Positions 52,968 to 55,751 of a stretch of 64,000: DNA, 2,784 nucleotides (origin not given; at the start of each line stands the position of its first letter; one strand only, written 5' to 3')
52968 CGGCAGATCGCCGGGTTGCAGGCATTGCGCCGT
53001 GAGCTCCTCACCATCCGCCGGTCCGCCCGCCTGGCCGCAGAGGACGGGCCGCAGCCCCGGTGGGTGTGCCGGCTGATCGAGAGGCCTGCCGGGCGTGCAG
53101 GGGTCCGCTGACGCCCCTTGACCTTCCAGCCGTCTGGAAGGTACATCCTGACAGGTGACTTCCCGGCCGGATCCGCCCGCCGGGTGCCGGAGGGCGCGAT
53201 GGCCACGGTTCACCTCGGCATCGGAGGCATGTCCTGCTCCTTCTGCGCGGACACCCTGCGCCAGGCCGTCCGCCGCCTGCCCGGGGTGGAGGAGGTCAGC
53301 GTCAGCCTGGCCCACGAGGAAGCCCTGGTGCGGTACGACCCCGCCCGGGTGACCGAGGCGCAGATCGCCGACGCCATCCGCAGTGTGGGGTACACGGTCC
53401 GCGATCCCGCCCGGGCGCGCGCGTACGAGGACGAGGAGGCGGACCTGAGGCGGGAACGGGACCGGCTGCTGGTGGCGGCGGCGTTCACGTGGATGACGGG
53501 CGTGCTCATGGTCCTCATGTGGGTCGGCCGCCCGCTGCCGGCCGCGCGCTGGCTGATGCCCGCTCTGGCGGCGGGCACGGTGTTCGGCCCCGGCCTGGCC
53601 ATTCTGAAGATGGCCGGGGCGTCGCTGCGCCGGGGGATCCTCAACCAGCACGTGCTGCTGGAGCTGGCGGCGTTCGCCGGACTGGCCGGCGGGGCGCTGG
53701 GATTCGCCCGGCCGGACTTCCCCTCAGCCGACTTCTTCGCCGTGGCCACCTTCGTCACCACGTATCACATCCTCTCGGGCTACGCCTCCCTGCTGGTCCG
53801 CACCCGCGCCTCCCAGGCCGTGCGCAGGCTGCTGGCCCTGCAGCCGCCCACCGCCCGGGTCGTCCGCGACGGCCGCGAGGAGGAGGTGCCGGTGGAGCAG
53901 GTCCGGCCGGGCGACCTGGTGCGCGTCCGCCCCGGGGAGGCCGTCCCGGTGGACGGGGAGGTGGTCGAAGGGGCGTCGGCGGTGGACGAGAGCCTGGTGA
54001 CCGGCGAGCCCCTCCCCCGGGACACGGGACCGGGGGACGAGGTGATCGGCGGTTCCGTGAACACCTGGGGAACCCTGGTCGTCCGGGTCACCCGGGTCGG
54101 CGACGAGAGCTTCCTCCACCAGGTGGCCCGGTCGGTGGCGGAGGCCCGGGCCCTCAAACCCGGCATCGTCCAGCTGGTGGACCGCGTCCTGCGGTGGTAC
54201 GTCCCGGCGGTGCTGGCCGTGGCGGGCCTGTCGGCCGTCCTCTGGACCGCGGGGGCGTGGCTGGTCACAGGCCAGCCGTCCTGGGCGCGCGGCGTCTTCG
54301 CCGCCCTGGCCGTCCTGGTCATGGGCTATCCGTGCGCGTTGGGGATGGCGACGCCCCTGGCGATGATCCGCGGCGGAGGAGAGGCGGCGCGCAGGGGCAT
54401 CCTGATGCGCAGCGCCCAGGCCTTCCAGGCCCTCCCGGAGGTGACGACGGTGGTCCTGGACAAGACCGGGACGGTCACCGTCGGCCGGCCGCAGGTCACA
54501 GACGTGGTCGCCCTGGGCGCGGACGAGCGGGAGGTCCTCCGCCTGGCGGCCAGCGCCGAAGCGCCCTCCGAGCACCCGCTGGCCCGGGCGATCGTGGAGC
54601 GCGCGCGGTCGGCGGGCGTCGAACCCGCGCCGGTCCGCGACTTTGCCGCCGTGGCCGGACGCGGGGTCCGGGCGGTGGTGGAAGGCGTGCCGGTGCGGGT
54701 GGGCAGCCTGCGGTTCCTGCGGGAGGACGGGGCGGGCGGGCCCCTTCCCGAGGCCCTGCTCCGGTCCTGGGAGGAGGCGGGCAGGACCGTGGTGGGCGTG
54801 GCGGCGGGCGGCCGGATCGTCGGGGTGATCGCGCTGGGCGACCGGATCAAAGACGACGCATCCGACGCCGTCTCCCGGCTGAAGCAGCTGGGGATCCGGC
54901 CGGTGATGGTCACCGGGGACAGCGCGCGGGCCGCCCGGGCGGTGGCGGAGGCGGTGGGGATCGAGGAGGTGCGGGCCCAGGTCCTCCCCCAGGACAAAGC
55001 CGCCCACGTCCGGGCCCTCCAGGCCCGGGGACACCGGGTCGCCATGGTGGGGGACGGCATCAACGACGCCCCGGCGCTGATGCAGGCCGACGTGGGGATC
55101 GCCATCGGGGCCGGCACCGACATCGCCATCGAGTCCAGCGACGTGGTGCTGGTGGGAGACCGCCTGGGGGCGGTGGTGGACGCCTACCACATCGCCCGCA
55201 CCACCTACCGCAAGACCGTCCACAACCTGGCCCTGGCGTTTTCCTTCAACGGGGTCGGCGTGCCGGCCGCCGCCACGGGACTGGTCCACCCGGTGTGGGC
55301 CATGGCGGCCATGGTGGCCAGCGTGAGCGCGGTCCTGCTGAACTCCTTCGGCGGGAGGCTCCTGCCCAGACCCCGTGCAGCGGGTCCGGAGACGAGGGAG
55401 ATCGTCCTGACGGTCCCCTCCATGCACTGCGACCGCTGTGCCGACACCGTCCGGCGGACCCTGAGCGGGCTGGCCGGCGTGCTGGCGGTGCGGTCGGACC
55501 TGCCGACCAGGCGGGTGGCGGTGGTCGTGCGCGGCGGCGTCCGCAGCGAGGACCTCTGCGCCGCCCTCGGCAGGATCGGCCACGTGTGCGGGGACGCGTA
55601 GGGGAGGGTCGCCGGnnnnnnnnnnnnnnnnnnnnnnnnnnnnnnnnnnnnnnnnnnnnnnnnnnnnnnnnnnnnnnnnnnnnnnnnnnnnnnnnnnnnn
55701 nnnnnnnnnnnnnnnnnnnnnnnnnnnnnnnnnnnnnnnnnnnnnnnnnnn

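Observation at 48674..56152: Uncharacterised ~110-aa domain present three times (tandem pair in a Tat-secreted protein, single copy next to copA)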

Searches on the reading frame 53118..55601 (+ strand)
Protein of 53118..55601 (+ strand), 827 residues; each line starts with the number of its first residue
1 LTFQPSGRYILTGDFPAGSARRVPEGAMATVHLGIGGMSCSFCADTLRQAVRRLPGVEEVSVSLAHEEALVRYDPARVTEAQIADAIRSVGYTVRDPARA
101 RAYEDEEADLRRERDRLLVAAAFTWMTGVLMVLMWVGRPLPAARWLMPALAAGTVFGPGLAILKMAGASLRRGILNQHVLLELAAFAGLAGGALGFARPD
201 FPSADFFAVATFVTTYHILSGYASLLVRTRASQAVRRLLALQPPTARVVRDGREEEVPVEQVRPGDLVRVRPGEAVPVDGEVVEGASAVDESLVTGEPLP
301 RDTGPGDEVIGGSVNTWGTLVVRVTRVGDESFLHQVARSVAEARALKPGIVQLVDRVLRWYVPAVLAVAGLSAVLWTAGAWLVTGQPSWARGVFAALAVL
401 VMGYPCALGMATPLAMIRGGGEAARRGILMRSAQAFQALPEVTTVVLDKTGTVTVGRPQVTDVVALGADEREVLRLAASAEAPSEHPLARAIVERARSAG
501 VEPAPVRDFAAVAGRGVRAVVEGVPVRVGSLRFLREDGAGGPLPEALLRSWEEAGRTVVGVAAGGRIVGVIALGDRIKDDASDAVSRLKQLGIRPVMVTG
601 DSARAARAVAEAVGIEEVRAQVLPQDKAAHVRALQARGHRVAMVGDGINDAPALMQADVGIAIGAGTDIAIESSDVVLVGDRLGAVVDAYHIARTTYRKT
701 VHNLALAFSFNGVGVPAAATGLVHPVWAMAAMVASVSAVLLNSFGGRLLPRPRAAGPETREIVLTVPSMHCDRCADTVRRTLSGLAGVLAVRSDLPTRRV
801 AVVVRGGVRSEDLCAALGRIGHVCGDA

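Call 45: search_protein_families(library=ncbifam, proteins=[window:53118-55601:+], max_evalue=0.001)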
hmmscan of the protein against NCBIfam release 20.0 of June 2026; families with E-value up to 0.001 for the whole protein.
window:53118-55601:+ (827 aa): 33 families (the best 25 are shown)
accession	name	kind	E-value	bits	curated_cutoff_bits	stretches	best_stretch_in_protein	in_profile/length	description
TIGR01525.1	ATPase-IB_hvy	subfamily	4.6e-167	557.3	346.25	1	206-743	22-557/560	heavy metal translocating P-type ATPase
NF007952.0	PRK10671.1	equivalog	5e-137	458.3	1316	1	30-742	104-827/838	copper-exporting P-type ATPase CopA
TIGR01511.1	ATPase-IB1_Cu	subfamily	5.7e-134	447.9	397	1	205-744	41-539/542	copper-translocating P-type ATPase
NF008262.1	PRK11033.1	equivalog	4.5e-121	405.6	1005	1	34-736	46-715/731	zinc/cadmium/mercury/lead-transporting ATPase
TIGR01512.1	ATPase-IB2_Cd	subfamily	1.5e-118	396.6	313.5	2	218-529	29-302/494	cadmium family heavy metal-translocating P-type ATPase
NF033775.1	P_type_ZntA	exception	6.8e-112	375.1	1240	1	33-743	52-723/732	Zn(II)/Cd(II)/Pb(II) translocating P-type ATPase ZntA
TIGR01494.1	ATPase_P-type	subfamily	1.7e-77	260.9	62.3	1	218-729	7-471/478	HAD-IC family P-type ATPase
TIGR01497.1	kdpB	equivalog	2.2e-56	191.3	527.9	1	247-693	109-563/675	potassium-transporting ATPase subunit KdpB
TIGR01647.1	ATPase-IIIA_H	equivalog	5.7e-55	186.8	615.5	3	222-499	70-346/755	plasma-membrane proton-efflux P-type ATPase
NF010609.0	PRK14010.1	equivalog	3e-46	157.9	1323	1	244-679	105-544/673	K(+)-transporting ATPase subunit B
TIGR01517.1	ATPase-IIB_Ca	equivalog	2.6e-38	131.8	507.05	2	618-711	607-700/882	calcium-translocating P-type ATPase, PMCA-type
TIGR01523.1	ATPase-IID_K-Na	equivalog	6.8e-32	110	645.05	2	618-695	671-749/997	potassium/sodium efflux P-type ATPase, fungal-type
TIGR01524.1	ATPase-IIIB_Mg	equivalog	5.6e-31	107.2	610.75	2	618-713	582-677/867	magnesium-translocating P-type ATPase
NF011702.0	PRK15122.1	subfamily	3.4e-30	104.7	975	3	609-711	612-714/907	magnesium-translocating P-type ATPase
TIGR01522.1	ATPase-IIA2_Ca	equivalog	3.8e-30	104.4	798.3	2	620-697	569-647/854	calcium-transporting P-type ATPase, PMR1-type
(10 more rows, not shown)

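Call 67: find_homologous_proteins(query=window:53118-55601:+, max_evalue=1e-50)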
Query window:53118-55601:+ (827 aa): 7274 proteins with E <= 1e-50 among 8000 candidates; the best 120 are listed.
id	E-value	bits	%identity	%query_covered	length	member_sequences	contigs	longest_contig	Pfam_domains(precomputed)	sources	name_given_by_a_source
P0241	0.0e+0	1706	100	97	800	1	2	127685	PF00403.33,PF00702.33,PF08282.19,PF00122.26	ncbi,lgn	-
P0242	0.0e+0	1233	70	97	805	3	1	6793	PF00403.33,PF00702.33,PF00122.26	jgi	-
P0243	0.0e+0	1226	70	97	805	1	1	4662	PF00403.33,PF00702.33,PF00122.26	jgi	jgi:heavy metal translocating P-type ATPase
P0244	0.0e+0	1225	70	97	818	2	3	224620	PF00403.33,PF00702.33,PF00122.26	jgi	-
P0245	0.0e+0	1224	69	97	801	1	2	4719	PF00403.33,PF00702.33,PF08282.19,PF00122.26,PF12710.14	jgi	jgi:heavy metal translocating P-type ATPase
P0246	0.0e+0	1221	69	97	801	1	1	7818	PF00403.33,PF00702.33,PF08282.19,PF00122.26,PF12710.14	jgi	jgi:heavy metal translocating P-type ATPase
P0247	0.0e+0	1216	71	95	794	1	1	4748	PF00403.33,PF00702.33,PF08282.19,PF00122.26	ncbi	-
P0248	0.0e+0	1215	69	97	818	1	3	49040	PF00403.33,PF00702.33,PF00122.26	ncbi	-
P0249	0.0e+0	1215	69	97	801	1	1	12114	PF00403.33,PF00702.33,PF08282.19,PF00122.26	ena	-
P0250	0.0e+0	1213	69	97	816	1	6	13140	PF00403.33,PF00702.33,PF08282.19,PF00122.26,PF12710.14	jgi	jgi:heavy metal translocating P-type ATPase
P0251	0.0e+0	1212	69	97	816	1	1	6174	PF00403.33,PF00702.33,PF08282.19,PF00122.26,PF12710.14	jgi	jgi:heavy metal translocating P-type ATPase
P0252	0.0e+0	1209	69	97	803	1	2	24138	PF00403.33,PF00702.33,PF00122.26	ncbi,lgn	-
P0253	0.0e+0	1209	69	95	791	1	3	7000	PF00403.33,PF00702.33,PF08282.19,PF00122.26,PF12710.14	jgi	jgi:heavy metal translocating P-type ATPase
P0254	0.0e+0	1208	69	97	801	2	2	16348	PF00403.33,PF00702.33,PF08282.19,PF00122.26,PF12710.14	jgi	jgi:heavy metal translocating P-type ATPase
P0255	0.0e+0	1207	69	97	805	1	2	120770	PF00403.33,PF00702.33,PF00122.26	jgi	-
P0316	0.0e+0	1041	61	96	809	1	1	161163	PF00403.33,PF00702.33,PF00122.26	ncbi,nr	ncbi:MAG TPA: heavy metal translocating P-type ATPase [Candidatus Acidoferrales bacterium]|nr:heavy 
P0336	0.0e+0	1035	63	97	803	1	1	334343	PF00403.33,PF00702.33,PF08282.19,PF00122.26,PF12710.14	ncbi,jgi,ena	-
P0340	0.0e+0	1034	61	96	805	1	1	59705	PF00403.33,PF00702.33,PF00122.26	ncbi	ncbi:MAG: heavy metal translocating P-type ATPase [Candidatus Binatia bacterium]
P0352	0.0e+0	1032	65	94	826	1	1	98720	PF00403.33,PF00702.33,PF08282.19,PF00122.26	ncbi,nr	ncbi:MAG: copper-translocating P-type ATPase [Candidatus Tectimicrobiota bacterium]|nr:MAG: copper-t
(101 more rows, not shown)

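Call 69: find_encoding_contigs(protein=P0316, flank=5000, max_places=1)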
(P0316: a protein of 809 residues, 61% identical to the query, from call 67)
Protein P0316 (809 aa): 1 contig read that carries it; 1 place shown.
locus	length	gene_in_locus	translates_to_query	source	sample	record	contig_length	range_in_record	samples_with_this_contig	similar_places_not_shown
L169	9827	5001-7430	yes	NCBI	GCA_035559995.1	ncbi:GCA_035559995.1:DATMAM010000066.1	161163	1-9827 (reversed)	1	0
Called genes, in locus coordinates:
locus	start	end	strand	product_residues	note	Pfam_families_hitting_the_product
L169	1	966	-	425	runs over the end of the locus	PF13481:AAA_25, PF06745:ATPase, PF13401:AAA_22 (faint), PF13541:ChlI (faint)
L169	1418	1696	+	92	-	-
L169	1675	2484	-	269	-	-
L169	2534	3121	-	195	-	-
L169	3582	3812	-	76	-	PF04255:DUF433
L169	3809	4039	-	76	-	-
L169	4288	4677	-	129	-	PF00376:MerR, PF13411:MerR_1, PF09278:MerR-DNA-bind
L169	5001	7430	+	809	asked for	PF00403:HMA, PF00122:E1-E2_ATPase, PF00702:Hydrolase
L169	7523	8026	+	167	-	PF24298:DUF7482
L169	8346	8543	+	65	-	PF00403:HMA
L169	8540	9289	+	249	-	PF02683:DsbD_TM, PF13386:DsbD_2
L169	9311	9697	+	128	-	PF01451:LMWPc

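Call 70: find_encoding_contigs(protein=P0340, flank=5000, max_places=1)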
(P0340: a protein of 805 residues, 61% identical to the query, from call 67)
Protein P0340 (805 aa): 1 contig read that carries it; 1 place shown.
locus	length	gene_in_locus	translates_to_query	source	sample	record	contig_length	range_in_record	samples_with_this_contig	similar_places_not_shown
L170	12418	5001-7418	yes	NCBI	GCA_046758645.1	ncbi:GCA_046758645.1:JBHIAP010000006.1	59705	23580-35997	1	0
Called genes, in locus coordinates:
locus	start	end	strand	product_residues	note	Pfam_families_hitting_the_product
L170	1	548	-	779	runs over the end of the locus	-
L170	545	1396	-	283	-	PF03537:Glyco_hydro_114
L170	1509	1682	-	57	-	PF13560:HTH_31 (weak), PF01381:HTH_3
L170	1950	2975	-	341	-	PF00072:Response_reg, PF00512:HisKA, PF00072:Response_reg (weak)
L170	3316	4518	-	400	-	PF05977:MFS_3 (faint), PF00083:Sugar_tr (faint), PF07690:MFS_1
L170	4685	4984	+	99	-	PF02583:Trns_repr_metal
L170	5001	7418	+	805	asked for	PF00403:HMA, PF00122:E1-E2_ATPase, PF00702:Hydrolase, PF00403:HMA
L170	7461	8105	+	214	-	PF02683:DsbD_TM (weak)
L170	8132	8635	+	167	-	PF24298:DUF7482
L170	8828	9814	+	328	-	PF13280:WYL, PF25583:WCX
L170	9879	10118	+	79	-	-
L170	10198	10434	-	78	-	PF09957:VapB_antitoxin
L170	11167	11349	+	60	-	-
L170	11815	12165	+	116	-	-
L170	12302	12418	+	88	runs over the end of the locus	PF14076:DUF4258 (weak)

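Call 71: find_encoding_contigs(protein=P0352, flank=5000, max_places=1)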
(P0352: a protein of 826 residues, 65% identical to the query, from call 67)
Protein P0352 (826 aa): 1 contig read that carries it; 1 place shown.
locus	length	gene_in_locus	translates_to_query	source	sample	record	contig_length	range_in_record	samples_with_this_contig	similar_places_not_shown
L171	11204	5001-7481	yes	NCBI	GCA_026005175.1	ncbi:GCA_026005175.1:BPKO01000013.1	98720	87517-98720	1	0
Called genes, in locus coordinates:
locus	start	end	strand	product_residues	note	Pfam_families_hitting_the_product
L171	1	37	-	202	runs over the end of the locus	PF01545:Cation_efflux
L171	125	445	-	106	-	-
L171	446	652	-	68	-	-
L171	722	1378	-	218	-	-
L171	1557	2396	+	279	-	PF00034:Cytochrom_C, PF13442:Cytochrome_CBB3, PF00034:Cytochrom_C, PF13442:Cytochrome_CBB3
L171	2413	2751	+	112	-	PF13798:PCYCGC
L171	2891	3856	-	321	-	PF00174:Oxidored_molyb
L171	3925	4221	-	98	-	PF00376:MerR, PF13411:MerR_1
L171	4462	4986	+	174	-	-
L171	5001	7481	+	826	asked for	PF00403:HMA, PF00122:E1-E2_ATPase, PF00702:Hydrolase, PF08282:Hydrolase_3 (faint), PF00403:HMA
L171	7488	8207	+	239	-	PF24298:DUF7482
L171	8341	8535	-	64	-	-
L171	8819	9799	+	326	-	PF13557:Phenol_MetA_deg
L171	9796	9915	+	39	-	-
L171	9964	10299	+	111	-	-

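Call 72: find_encoding_contigs(protein=P0336, flank=5000, max_places=1)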
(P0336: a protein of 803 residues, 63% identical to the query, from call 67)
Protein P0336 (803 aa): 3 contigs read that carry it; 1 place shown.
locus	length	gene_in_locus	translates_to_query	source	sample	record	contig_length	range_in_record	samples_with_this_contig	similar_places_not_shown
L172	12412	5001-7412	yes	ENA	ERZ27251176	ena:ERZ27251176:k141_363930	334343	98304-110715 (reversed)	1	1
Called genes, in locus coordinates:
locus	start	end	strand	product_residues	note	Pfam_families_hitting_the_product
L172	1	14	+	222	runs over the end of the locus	PF13462:Thioredoxin_4, PF13098:Thioredoxin_2 (weak), PF01323:DSBA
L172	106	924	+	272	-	-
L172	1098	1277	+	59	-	-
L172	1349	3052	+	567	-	PF03717:PBP_dimer, PF00905:Transpeptidase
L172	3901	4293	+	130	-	PF08282:Hydrolase_3 (weak)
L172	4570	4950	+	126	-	PF00376:MerR, PF13411:MerR_1, PF09278:MerR-DNA-bind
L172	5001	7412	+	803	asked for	PF00403:HMA, PF00122:E1-E2_ATPase, PF00702:Hydrolase, PF12710:HAD (weak), PF08282:Hydrolase_3 (faint), PF00403:HMA (weak)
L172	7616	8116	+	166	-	PF24298:DUF7482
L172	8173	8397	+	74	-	PF13192:Thioredoxin_3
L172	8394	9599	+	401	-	PF12704:MacB_PCD, PF02687:FtsX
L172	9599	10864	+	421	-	PF12704:MacB_PCD, PF02687:FtsX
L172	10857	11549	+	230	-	PF00005:ABC_tran, PF13304:AAA_21 (faint), PF02463:SMC_N (weak)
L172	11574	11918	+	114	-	-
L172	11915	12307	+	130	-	PF13115:YtkA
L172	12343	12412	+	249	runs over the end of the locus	PF02683:DsbD_TM (weak)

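Call 87: search_protein_families(library=pfam, proteins=[L169:8540-9289:+, window:53118-55601:+], max_evalue=0.01)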
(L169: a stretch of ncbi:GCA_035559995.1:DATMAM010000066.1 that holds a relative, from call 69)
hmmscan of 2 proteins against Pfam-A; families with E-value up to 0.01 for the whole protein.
L169:8540-9289:+ (249 aa): 2 families
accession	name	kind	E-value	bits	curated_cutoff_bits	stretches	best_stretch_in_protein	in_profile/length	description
PF02683.22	DsbD_TM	-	1.3e-15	57.7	27.1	1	25-205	2-188/219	Cytochrome C biogenesis protein transmembrane domain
PF13386.12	DsbD_2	-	7.7e-08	32.9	24.9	1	47-228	14-196/199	Cytochrome C biogenesis protein transmembrane region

window:53118-55601:+ (827 aa): 5 families
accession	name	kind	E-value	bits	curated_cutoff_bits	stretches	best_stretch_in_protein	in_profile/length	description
PF00122.25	E1-E2_ATPase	-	5.4e-56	189.4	28.1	1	241-426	2-181/181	E1-E2 ATPase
PF00702.32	Hydrolase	-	1.8e-37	130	26.4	1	443-658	2-191/191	haloacid dehalogenase-like hydrolase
PF00403.32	HMA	-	5.4e-23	81.6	24.8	2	35-93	4-62/62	Heavy-metal-associated domain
PF08282.18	Hydrolase_3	-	1.2e-05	25.7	20.9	0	634-678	199-243/255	haloacid dehalogenase-like hydrolase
PF12710.13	HAD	-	0.0053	17.6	27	1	579-654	88-188/189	haloacid dehalogenase-like hydrolase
